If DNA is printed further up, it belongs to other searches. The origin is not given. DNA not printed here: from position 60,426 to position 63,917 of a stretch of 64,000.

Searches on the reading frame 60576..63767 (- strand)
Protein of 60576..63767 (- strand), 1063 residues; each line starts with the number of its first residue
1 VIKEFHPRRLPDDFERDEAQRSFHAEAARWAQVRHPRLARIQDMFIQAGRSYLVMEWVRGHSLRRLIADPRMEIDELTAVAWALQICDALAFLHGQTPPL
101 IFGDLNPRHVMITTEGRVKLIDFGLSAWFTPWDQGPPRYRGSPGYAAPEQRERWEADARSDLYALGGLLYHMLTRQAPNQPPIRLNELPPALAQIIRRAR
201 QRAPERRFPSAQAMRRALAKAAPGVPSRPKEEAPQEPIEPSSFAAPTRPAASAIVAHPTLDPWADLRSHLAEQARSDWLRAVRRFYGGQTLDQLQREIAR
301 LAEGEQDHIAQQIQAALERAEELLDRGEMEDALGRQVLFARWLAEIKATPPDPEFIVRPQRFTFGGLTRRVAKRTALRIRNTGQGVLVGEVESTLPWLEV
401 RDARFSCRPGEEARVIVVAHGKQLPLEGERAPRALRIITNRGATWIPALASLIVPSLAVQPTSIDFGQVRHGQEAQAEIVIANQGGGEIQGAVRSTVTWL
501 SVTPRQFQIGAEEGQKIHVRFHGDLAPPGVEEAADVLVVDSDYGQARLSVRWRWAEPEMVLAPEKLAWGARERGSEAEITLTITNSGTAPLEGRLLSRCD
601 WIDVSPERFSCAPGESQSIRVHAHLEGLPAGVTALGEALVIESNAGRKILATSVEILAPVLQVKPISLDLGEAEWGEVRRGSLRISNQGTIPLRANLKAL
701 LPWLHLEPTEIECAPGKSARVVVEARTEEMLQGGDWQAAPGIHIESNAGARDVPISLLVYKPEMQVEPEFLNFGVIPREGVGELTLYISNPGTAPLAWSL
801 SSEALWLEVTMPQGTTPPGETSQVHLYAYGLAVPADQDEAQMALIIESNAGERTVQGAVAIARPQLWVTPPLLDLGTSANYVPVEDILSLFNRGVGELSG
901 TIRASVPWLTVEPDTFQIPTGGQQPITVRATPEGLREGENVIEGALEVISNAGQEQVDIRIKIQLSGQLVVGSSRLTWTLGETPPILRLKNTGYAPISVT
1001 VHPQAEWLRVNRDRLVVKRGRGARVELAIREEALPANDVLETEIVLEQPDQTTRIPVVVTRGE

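Call 44: search_protein_families(library=pfam, proteins=[window:60576-63767:-])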
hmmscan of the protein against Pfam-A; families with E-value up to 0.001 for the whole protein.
window:60576-63767:- (1063 aa): 12 families
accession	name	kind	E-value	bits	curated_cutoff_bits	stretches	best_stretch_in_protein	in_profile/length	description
PF00069.31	Pkinase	-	5.6e-27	95.2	31.7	1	15-180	37-198/263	Protein kinase domain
PF22544.2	HYDIN_VesB_CFA65-like_Ig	-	2.8e-24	85.7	25.5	1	455-523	1-72/100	HYDIN/CFA65/VesB-like, Ig-like domain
PF22076.2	Cep192_D6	-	2e-22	79.7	35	0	457-550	4-98/101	Cep192 domain 6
PF19190.6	BACON_2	-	3.8e-21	75.3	25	2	765-826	3-63/94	Viral BACON domain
PF07714.23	PK_Tyr_Ser-Thr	-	2.4e-19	70.1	23.1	1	16-202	41-224/258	Protein tyrosine and serine/threonine kinase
PF18984.5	DUF5717_N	-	7.3e-12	44.4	25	0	852-964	6-113/875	Family of unknown function (DUF5717)N-terminal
PF22067.2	Cep192_D3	-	7.8e-11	42.4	27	0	468-523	12-69/99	Cep192 domain 3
PF14874.12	PapD-like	-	1.1e-09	38.8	27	0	454-484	1-31/102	Flagellar-associated PapD-like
PF07610.17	DUF1573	-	1e-08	35.5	26.1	0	565-624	7-67/98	Protein of unknown function (DUF1573)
PF15780.11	ASH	-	4.2e-08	33.7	27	0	452-521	3-74/98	Abnormal spindle-like microcephaly-assoc'd, ASPM-SPD-2-Hydin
PF21310.3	OCRL-like_ASH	-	1.1e-07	32.4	27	0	461-513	3-62/109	Inositol polyphosphate 5-phosphatase OCRL-like, ASH domain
PF25248.1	Ig_CFAP65_8th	-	0.00043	20.5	25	0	456-490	3-37/128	CFAP65, eight Ig-like domain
